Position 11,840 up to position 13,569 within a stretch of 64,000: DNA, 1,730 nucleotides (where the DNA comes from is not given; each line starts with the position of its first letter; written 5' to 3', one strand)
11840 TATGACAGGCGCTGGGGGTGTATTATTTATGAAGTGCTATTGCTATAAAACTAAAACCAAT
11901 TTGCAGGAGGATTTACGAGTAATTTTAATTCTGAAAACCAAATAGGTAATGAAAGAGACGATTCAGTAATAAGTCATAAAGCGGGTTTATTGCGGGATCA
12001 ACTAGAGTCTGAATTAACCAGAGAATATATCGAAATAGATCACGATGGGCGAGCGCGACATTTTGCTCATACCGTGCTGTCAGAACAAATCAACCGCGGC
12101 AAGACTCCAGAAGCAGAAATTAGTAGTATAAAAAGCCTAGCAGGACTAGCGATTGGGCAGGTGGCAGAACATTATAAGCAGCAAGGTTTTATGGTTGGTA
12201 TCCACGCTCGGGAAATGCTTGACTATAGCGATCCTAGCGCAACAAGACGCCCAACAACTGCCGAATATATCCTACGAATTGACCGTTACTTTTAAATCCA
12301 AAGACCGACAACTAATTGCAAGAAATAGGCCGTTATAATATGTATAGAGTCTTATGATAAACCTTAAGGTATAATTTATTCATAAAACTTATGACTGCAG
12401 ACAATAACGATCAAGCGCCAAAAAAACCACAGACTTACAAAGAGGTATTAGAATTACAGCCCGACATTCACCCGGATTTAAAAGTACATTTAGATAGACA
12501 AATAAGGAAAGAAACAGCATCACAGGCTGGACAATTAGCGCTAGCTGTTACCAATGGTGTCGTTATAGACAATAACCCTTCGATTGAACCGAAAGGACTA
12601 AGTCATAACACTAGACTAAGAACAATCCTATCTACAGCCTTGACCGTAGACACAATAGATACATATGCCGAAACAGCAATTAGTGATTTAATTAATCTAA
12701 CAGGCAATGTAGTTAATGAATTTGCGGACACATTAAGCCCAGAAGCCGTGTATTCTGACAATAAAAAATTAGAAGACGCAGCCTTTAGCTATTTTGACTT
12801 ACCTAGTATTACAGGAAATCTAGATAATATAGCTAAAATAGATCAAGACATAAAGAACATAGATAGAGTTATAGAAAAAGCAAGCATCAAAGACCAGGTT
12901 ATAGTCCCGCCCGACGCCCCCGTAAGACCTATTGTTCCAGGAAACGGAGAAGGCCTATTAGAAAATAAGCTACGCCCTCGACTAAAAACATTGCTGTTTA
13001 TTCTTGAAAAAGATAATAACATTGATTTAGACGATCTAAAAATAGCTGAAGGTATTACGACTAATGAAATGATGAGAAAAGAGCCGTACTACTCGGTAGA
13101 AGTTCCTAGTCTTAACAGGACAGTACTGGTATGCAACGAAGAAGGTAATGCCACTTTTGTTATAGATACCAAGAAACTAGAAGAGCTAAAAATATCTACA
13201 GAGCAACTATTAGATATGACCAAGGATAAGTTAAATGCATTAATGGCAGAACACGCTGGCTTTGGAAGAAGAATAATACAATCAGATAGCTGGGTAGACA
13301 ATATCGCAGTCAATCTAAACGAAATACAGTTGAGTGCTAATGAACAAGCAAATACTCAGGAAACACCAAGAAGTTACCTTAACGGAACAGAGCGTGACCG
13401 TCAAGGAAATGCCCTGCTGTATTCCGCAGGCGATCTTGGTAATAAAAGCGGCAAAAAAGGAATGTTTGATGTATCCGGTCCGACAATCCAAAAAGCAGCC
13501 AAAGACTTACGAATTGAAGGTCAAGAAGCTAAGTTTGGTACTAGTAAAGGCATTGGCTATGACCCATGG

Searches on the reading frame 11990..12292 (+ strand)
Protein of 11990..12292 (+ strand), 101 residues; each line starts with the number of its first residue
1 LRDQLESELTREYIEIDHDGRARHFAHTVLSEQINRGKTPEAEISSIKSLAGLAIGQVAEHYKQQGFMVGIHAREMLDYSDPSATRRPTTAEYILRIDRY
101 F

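Call 5: search_protein_families(library=pfam, proteins=[window:11990-12292:+], max_evalue=1)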
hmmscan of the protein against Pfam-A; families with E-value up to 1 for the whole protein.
window:11990-12292:+ (101 aa): 0 families

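Call 14: search_protein_families(library=phrogs, proteins=[window:11990-12292:+], max_evalue=0.01)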
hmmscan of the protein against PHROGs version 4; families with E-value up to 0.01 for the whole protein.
window:11990-12292:+ (101 aa): 0 families

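Call 60: search_protein_families(library=padloc, proteins=[window:11990-12292:+], max_evalue=0.1)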
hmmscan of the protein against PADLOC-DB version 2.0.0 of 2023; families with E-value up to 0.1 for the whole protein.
window:11990-12292:+ (101 aa): 0 families

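Call 61: search_protein_families(library=ncbifam, proteins=[window:11990-12292:+], max_evalue=0.1)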
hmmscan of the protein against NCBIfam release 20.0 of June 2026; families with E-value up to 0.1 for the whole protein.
window:11990-12292:+ (101 aa): 0 families
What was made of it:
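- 11990..12295 (+): 101-aa ORF (TTG start) 95 nt upstream of the gene on the same strand. It is probably a real small gene and is conserved only in the close clade. It has no family match (calls 5, 14, 60, 61).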

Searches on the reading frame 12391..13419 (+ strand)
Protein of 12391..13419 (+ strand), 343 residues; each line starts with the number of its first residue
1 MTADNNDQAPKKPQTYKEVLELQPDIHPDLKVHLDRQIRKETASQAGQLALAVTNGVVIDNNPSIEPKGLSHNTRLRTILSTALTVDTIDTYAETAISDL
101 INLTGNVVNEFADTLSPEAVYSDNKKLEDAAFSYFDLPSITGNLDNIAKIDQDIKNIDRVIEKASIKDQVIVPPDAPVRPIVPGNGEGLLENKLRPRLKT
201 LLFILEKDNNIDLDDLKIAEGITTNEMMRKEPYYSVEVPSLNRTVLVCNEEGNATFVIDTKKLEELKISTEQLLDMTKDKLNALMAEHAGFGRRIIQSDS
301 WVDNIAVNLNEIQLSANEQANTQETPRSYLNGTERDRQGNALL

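Call 29: find_homologous_proteins(query=A2, max_evalue=0.001)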
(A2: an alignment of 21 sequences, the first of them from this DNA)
Query A2 (21 sequences) (340 aa, profile of the alignment): 27 proteins with E <= 0.001 among 8000 candidates.
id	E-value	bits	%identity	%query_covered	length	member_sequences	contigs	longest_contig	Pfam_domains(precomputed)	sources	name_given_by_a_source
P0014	1.2e-112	394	64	91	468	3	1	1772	-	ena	-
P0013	1.4e-112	394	64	92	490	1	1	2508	-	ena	-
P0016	4.0e-112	392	64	91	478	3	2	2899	-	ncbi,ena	-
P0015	7.3e-112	391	67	86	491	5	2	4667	-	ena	-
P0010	6.3e-109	382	64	91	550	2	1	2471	PF10281.15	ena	-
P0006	6.6e-109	381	93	100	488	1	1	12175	-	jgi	-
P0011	7.8e-109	381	64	91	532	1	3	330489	PF10281.15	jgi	-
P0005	1.5e-108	380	91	100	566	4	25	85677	-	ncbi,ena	-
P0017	2.8e-106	373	60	91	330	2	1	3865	-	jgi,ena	jgi:hypothetical protein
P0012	4.9e-106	372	58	92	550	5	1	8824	-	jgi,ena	-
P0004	1.5e-105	370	99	100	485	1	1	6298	-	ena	-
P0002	3.2e-105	369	98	100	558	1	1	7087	-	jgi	-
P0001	5.8e-105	369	100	100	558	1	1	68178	-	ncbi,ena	ncbi:MAG: hypothetical protein WCJ86_01010 [Candidatus Saccharibacteria bacterium]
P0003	6.0e-105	368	99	100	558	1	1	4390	-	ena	-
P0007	2.3e-104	367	96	100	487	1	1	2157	-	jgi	-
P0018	8.8e-100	352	40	74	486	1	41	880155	-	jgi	jgi:hypothetical protein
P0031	2.2e-74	268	33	78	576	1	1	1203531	-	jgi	jgi:hypothetical protein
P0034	3.5e-25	107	36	43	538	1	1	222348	-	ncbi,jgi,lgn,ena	ncbi:MAG: hypothetical protein WCT11_00910 [Candidatus Magasanikbacteria bacterium]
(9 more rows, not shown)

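Call 30: search_solved_structures(query=A2, max_evalue=10, show_alignments=2)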
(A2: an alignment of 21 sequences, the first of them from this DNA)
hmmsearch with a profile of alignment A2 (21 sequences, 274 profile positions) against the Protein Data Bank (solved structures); distinct sequences matched with E-value up to 10: 6.
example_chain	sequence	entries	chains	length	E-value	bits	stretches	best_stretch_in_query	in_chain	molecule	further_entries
2klq_A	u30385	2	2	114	0.23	13.9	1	68-135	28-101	DNA replication licensing factor MCM6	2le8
7puz_A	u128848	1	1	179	0.43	13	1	81-148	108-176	MICOS complex subunit MIC60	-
3guy_A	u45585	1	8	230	0.58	12.6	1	30-65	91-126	Short-chain dehydrogenase/reductase SDR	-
9exz_A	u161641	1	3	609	1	11.7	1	40-147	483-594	DE NOVO PROTEIN P600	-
2wpr_A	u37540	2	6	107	2.5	10.5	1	82-124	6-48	TRIMERIC AUTOTRANSPORTER ADHESIN FRAGMENT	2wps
5app_A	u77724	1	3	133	4.5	9.7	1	82-135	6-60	General control protein GCN4,GENERAL CONTROL PROTEIN GCN4, OUTER MEMBRANE PROTEIN 100,Gene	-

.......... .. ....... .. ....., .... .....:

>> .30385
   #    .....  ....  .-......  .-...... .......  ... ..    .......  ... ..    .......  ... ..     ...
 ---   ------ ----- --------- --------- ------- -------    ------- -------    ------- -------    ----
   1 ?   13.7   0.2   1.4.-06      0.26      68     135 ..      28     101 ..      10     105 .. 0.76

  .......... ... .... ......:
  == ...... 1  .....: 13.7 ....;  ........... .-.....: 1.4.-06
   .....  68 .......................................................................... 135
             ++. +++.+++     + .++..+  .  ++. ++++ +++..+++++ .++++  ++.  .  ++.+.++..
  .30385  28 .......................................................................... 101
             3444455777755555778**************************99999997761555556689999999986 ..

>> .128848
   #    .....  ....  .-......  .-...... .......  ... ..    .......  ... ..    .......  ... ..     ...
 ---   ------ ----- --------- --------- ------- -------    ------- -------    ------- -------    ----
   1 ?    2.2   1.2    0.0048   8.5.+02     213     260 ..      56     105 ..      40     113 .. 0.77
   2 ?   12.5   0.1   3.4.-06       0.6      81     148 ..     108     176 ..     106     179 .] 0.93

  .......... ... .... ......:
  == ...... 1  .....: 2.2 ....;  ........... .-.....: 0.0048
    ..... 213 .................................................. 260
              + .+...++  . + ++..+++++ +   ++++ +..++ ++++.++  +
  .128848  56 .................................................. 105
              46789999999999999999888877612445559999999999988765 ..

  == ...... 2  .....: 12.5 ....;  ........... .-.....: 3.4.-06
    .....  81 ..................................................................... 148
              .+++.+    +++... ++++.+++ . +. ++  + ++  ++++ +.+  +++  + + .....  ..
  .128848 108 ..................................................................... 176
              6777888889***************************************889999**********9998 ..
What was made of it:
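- Tried and rejected: a PDB sequence profile, best E = 0.23 (call 30);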

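Call 40: search_protein_representatives(alignment_id=A2)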
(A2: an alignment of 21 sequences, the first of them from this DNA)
Query: 21 sequences, 274 profile positions. Proteins with E-value up to 0.001 (for the whole library): 1105; up to 1e-10: 778; up to 1e-30: 438. The best 150 are listed.
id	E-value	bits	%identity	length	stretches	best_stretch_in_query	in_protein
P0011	2.5e-109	381.2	-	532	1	5-274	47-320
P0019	1.6e-100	352.2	-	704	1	9-270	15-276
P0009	7.4e-100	350.1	-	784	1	6-274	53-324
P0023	1.0e-97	343.1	-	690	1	6-274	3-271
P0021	9.8e-97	339.9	-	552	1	6-274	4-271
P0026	2.0e-95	335.6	-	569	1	1-266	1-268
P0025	6.0e-95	334.0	-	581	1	9-273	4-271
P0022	4.2e-94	331.2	-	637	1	5-270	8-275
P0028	1.6e-91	322.7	-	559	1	4-273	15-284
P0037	6.9e-90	317.4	-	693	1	9-260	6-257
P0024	7.3e-90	317.3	-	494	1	5-269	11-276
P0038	1.7e-89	316.1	-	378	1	6-265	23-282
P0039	2.2e-89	315.7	-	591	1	1-274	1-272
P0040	2.5e-89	315.6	-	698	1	10-266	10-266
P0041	3.0e-88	312.0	-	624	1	11-271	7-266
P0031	7.0e-75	268.2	-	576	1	10-266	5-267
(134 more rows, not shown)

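Call 41: predict_structure(alignment_id=A3)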
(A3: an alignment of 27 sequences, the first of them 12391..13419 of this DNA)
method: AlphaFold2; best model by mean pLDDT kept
length: 343 residues; sequences in the alignment: 27
mean_pLDDT: 79.8   pTM: 0.71
mean pLDDT of the five models: 79.8, 79.0, 77.9, 77.0, 76.8
residues with pLDDT >= 90: 174; 70-90: 88; 50-70: 42; < 50: 39
segments of 3 or more residues with pLDDT < 50: 1-8, 47-65, 334-343
pLDDT, mean of each block of 10 residues (from residue 1): 43 72 76 76 53 34 53 92 94 96 93 81 88 89 92 96 93 71 53 89 95 94 83 95 95 92 93 93 91 90 92 69 73 44 28
secondary structure, 60 per line:
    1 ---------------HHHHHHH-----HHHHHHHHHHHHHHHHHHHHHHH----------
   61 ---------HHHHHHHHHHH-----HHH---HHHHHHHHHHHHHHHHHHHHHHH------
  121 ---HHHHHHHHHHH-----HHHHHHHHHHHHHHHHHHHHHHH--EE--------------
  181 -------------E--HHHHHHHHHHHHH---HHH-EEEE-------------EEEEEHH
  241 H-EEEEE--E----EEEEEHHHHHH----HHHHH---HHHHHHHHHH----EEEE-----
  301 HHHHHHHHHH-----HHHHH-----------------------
elements in order: H16-22 H28-50 H70-80 H92-114 H124-134 H140-162 H197-209 E217-220 E234-238 E243-247 E255-259 H260-265 H270-274 H278-287 E292-295 H301-310 H316-320
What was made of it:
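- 12598..13350 (+): Conserved core of the N-terminal domain (about residues 70-320). It consists of four helices (two of them 23 residues long), the IVPPD motif, and an alpha/beta subdomain carrying the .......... and LVC(D/N)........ motifs. It is acidic, and its fold and function are unknown. AlphaFold pLDDT is about 90 over residues 70-320 (call 41).
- The N-domain contains two 23-residue helices (call 41).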

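Call 43: fold_search(model_id=the predicted structure, library=pdb)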
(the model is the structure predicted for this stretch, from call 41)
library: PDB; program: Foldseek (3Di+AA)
matches with E <= 10: 209; with E <= 0.001: 0
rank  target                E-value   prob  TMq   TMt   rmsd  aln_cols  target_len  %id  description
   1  3dru_A                2.4e-01  0.03  0.10  0.09  22.3       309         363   12  Crystal Structure of Gly117Phe Alpha1-Antitrypsin (released 2009-03-31)
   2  5ce0_B                2.5e-01  0.07  0.09  0.08  11.0        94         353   18  Crystal structure of conserpin with Z-mutation (released 2016-07-20)
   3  5cdx                  2.6e-01  0.06  0.08  0.08  11.4        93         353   19  Crystal structure of conserpin (released 2016-07-20)
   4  3dru_C                2.6e-01  0.04  0.07  0.07  17.1       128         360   15  Crystal Structure of Gly117Phe Alpha1-Antitrypsin (released 2009-03-31)
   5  5ce0_A                2.8e-01  0.06  0.09  0.08  10.9        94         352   18  Crystal structure of conserpin with Z-mutation (released 2016-07-20)
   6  2ol2_B                3.5e-01  0.10  0.08  0.08  11.4        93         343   16  High Resolution Structure of Native PCI in Space Group P21 (released 2007-03-13)
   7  5io1_B                4.2e-01  0.06  0.08  0.07  11.6        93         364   18  CRYSTAL STRUCTURE OF RECOMBINANT HUMAN Z ALPHA-1-ANTITRYPSIN (released 2016-06-08)
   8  6hge_D                4.2e-01  0.04  0.08  0.08  11.9        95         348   22  Crystal structure of Alpha1-antichymotrypsin variant NewBG-I in the uncleaved S-conformation (released 2019-05-29)
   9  8vc9_F                4.7e-01  0.06  0.11  0.11  24.5       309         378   12  Hybrid response regulator LvrB from Leptospira / phosphorylated REC form (released 2024-12-18)
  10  6hge_B                5.2e-01  0.02  0.08  0.07  16.1       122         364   16  Crystal structure of Alpha1-antichymotrypsin variant NewBG-I in the uncleaved S-conformation (released 2019-05-29)
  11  2hi9_C                6.6e-01  0.08  0.09  0.09  11.4        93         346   14  Crystal Structure of human native protein C inhibitor (released 2007-03-13)
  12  6iay                  6.9e-01  0.04  0.07  0.07  11.9        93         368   18  Alpha-1-antitrypsin Queen's (Lys154Asn) variant (released 2019-12-18)
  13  3b9f_I                6.9e-01  0.03  0.08  0.07  12.5        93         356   16  1.6 A structure of the PCI-thrombin-heparin complex (released 2008-04-22)
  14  4ye7_A                7.3e-01  0.09  0.11  0.23  10.7        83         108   13  N-terminal domain of Orf22, a Cydia pomonella granulovirus envelope protein (released 2016-03-09)
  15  2ol2_A                7.3e-01  0.07  0.09  0.08  11.1        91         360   14  High Resolution Structure of Native PCI in Space Group P21 (released 2007-03-13)
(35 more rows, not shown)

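Call 44: search_protein_families(library=pfam, alignment_id=A2, max_evalue=1)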
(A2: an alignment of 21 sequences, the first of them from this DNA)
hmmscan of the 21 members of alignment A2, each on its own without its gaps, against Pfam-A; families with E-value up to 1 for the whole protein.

A. member 1, seq(340 aa): 1 family
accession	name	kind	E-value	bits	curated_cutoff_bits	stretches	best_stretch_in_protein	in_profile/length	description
PF03496.20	ADPrib_exo_Tox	-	0.061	13.1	23.4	1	144-172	49-76/196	ADP-ribosyltransferase exoenzyme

B. families by the number of members that match (of 21 scanned): 23 families
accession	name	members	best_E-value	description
PF24084.1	DUF7369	2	0.0009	Domain of unknown function (DUF7369)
PF25138.1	Phage_H_T_join_3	1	0.0012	Phage head-tail joining protein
PF11380.13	Stealth_CR2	1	0.0014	Stealth protein CR2, conserved region 2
PF03603.18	DNA_III_psi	1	0.0042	DNA polymerase III psi subunit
PF17674.7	HHH_9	1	0.0054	HHH domain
PF06276.17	FhuF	1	0.016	Ferric iron reductase FhuF-like transporter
PF03945.19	Endotoxin_N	1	0.039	delta endotoxin, N-terminal domain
PF24276.1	DUF7469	1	0.041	Family of unknown function (DUF7469)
PF25625.1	PH_NISCH_C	1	0.051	Nischarin, C-terminal PH domain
PF03496.20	ADPrib_exo_Tox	1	0.061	ADP-ribosyltransferase exoenzyme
PF07647.24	SAM_2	1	0.061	SAM domain (Sterile alpha motif)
PF15603.11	Imm74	1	0.072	Immunity protein 74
PF06031.18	SERTA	1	0.077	SERTA motif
PF10273.14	WGG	1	0.081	Pre-rRNA-processing protein TSR2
PF23803.1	Phage_TAC_17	1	0.087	Phage tail assembly chaperone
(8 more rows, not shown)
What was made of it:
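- Tried and rejected: Pfam on 21 members (call 44);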

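Call 46: find_related_loci(query=A2, collection=genome_contigs, flank=4000)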
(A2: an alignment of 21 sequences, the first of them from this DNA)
Query A2 (340 aa) in genome_contigs; peptide patterns used: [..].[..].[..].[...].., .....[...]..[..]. (x = any residue, [..] = any of these).
70 stretches matched a pattern; 31 encode a relative of the query (tblastn E <= 1e-3); 31 distinct loci.
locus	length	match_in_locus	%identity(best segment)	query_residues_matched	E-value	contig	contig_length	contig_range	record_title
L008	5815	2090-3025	65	26-334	6e-128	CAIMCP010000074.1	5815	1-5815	uncultured Candidatus Saccharibacteria bacterium isolate Kiruna2_bin-2349 genome assembly, contig: bin-2349:074/130, who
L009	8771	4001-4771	39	71-328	5e-51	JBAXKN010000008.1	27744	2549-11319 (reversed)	MAG: Candidatus Saccharibacteria bacterium isolate ELA402 MAG402_8, whole genome shotgun sequence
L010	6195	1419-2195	41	64-323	3e-51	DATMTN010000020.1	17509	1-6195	MAG TPA_asm: Candidatus Microsaccharimonas sp. isolate SMAG_U13014 k141_108348, whole genome shotgun sequence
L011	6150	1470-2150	43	76-305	8e-51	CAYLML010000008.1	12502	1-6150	MAG TPA_asm: uncultured Candidatus Saccharibacteria bacterium isolate binchicken_co50_334 genome assembly, contig: NODE_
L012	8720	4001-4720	39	72-311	5e-48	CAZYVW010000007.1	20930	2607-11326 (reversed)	MAG TPA_asm: uncultured Candidatus Saccharibacteria bacterium isolate SRP200132_co1_592 genome assembly, contig: NODE_44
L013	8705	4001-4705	39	75-305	9e-45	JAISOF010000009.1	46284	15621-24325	MAG: Candidatus Nomurabacteria bacterium isolate Iy174_bin30 k119_2968703, whole genome shotgun sequence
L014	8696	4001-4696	38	74-305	1e-44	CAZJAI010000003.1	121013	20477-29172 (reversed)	MAG TPA_asm: uncultured Candidatus Saccharibacteria bacterium isolate SRP093762_co1_162 genome assembly, contig: NODE_87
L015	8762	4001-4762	37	76-330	2e-44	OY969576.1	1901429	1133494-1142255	MAG: uncultured bacterium isolate MFD04463.bin.1.146 genome assembly, chromosome: 1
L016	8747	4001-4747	38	50-298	9e-44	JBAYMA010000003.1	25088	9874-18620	MAG: Candidatus Shapirobacteria bacterium isolate SO_2016_LW1_28 scaffold01716_LW64-88_2016, whole genome shotgun sequen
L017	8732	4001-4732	38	70-312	1e-43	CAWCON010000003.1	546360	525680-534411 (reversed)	MAG: uncultured Candidatus Saccharibacteria bacterium isolate MFD04540.bin.1.28 genome assembly, contig: contig_51174, w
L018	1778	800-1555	36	68-320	1e-43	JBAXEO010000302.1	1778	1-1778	MAG: Coriobacteriia bacterium isolate ELA247 MAG247_302, whole genome shotgun sequence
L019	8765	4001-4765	36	68-323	6e-43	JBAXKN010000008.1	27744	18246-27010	MAG: Candidatus Saccharibacteria bacterium isolate ELA402 MAG402_8, whole genome shotgun sequence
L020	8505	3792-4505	39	64-305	8e-39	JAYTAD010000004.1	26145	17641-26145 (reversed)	MAG: Candidatus Saccharibacteria bacterium isolate GFS_1383 GFS_1383_3, whole genome shotgun sequence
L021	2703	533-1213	36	76-299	6e-39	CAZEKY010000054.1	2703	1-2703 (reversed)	MAG TPA_asm: uncultured Gammaproteobacteria bacterium isolate SRP192927_co1_638 genome assembly, contig: NODE_125576_len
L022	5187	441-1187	34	69-317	2e-35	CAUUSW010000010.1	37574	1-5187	MAG TPA_asm: uncultured Candidatus Saccharibacteria bacterium isolate SRR23388465_bin.18_MetaWRAP_v1.3_MAG genome assemb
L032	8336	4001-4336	35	171-283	8e-11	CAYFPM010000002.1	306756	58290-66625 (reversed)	MAG TPA_asm: uncultured Gammaproteobacteria bacterium isolate ERP019367_co2_132 genome assembly, contig: NODE_27_length_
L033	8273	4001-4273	35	168-260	7e-11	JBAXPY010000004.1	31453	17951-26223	MAG: Candidatus Moraniibacteriota bacterium isolate ELA543 MAG543_4, whole genome shotgun sequence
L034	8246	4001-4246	38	171-258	5e-10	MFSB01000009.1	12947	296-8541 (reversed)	MAG: Candidatus Moranbacteria bacterium RIFCSPLOWO2_12_FULL_48_12 rifcsplowo2_12_scaffold_15224, whole genome shotgun se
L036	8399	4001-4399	30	148-279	3e-8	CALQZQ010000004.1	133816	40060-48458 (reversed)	MAG: Candidatus Peribacteria bacterium isolate MaH-04nov19-42 genome assembly, contig: MaH-04nov19-C124, whole genome sh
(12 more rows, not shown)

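Call 51: fold_search(model_id=the predicted structure, library=viral)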
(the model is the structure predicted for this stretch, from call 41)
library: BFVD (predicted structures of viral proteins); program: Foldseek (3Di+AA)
matches with E <= 10: 357; with E <= 0.001: 0
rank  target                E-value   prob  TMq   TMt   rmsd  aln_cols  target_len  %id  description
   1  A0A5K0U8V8            2.0e-01  0.06  0.10  0.06  26.6       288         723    9  Uncharacterized protein [Yasminevirus sp. GU-2018]
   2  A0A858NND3            4.6e-01  0.12  0.09  0.25   8.8        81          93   15  (no name in the UniProt tables at hand)
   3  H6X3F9                4.6e-01  0.12  0.13  0.25  17.8       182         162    7  Uncharacterized protein [Klebsiella phage vB_KleM_RaK2]
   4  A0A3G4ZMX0            4.6e-01  0.06  0.14  0.16  43.1       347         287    8  Uncharacterized protein [Terrestrivirus sp.]
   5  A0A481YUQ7            4.9e-01  0.05  0.11  0.13  20.1       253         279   10  F-box domain-containing protein [Marseillevirus LCMAC102]
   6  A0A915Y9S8            5.1e-01  0.38  0.15  0.35   4.1        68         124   16  (no name in the UniProt tables at hand)
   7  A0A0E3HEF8            5.4e-01  0.15  0.11  0.11  15.5        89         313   11  Putative base plate lysozyme [Synechococcus phage ACG-2014i]
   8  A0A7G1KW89            5.4e-01  0.05  0.14  0.17  14.9       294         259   10  (no name in the UniProt tables at hand)
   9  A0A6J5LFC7            5.8e-01  0.21  0.14  0.32   5.2        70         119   14  Uncharacterized protein [uncultured Caudovirales phage]
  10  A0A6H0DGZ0            5.8e-01  0.03  0.10  0.08  23.9       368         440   10  RNA-dependent RNA polymerase [Palmer virus]
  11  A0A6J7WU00            6.1e-01  0.23  0.17  0.33   9.8       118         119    8  Uncharacterized protein [uncultured Caudovirales phage]
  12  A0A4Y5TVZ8            6.1e-01  0.18  0.16  0.31  14.4       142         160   13  Uncharacterized protein [Vibrio phage VAP7]
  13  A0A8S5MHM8            6.4e-01  0.33  0.15  0.42   4.6        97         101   16  Uncharacterized protein [Siphoviridae sp. ctvyM23]
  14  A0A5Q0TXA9            6.4e-01  0.16  0.10  0.28  10.1        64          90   20  Uncharacterized protein [uncultured virus]
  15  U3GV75                6.8e-01  0.10  0.12  0.12  10.3       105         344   11  Uncharacterized protein [Suid betaherpesvirus 2]
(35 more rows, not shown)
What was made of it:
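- Tried and rejected: Foldseek against PDB and BFVD, all TM 0.17 or lower by query length (calls 43, 51).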

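Call 60: search_protein_families(library=padloc, proteins=[P0034], max_evalue=0.1)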
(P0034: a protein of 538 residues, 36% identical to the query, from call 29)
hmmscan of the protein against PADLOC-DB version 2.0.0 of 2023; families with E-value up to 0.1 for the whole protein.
P0034 (538 aa): 0 families

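Call 61: search_protein_families(library=ncbifam, proteins=[P0034], max_evalue=0.1)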
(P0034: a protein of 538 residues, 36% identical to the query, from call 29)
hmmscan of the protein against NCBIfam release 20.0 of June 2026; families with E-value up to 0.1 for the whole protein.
P0034 (538 aa): 0 families

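Call 71: search_dna_similar(query=window:12391-13419:+, collection=phages, mode=protein, max_evalue=0.001, max_rows=10)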
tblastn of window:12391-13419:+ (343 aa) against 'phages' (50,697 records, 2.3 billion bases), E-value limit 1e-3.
No match.

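Call 72: search_dna_similar(query=window:12391-13419:+, collection=plasmids, mode=protein, max_evalue=0.001, max_rows=10)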
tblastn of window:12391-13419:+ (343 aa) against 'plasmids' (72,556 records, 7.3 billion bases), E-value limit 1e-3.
No match.
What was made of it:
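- Tried and rejected: Phage or plasmid origin of the N-domain. tblastn gives no match (calls 71, 72).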

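Call 77: find_encoding_contigs(protein=P0031, flank=5000, max_places=1)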
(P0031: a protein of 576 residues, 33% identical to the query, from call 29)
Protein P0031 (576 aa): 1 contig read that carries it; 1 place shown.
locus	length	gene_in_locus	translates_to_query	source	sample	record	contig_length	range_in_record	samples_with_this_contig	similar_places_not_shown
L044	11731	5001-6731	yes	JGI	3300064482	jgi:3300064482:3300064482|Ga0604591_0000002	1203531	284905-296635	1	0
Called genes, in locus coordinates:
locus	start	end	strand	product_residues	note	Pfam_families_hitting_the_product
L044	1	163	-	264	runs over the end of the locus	-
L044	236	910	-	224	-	PF00702:Hydrolase, PF13419:HAD_2, PF13242:Hydrolase_like (weak)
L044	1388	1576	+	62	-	-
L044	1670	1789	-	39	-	-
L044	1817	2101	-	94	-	-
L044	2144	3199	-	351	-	PF03193:RsgA_GTPase, PF02421:FeoB_N (faint), PF00005:ABC_tran (weak), PF01926:MMR_HSR1 (weak)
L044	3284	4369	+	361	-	PF00753:Lactamase_B (weak), PF13483:Lactamase_B_3, PF12706:Lactamase_B_2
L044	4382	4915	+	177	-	PF13671:AAA_33, PF01712:dNK (faint), PF13207:AAA_17, PF13238:AAA_18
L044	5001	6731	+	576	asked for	-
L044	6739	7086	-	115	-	PF09966:DUF2200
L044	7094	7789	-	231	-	PF03626:COX4_pro, PF13473:Cupredoxin_1 (faint)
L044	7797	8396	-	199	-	PF00510:COX3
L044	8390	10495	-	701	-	PF00115:COX1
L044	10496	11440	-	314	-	PF06481:COX_ARM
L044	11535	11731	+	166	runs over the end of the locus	PF04073:tRNA_edit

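Call 85: search_protein_families(library=pfam, proteins=[L033:3677-5785:+, L034:3707-5269:+, L036:3719-5338:+, L032:3422-5425:+, P0034], max_evalue=0.01)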
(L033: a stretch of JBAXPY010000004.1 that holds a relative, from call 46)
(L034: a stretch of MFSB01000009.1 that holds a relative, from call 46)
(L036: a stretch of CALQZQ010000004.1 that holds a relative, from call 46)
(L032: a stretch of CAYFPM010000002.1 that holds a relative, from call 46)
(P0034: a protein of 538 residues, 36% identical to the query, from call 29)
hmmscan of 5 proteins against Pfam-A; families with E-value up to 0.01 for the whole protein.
L033:3677-5785:+ (703 aa): 0 families

L034:3707-5269:+ (521 aa): 0 families

L036:3719-5338:+ (540 aa): 0 families

L032:3422-5425:+ (668 aa): 0 families

P0034 (538 aa): 0 families
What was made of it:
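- Tried and rejected: Nothing found (call 85).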
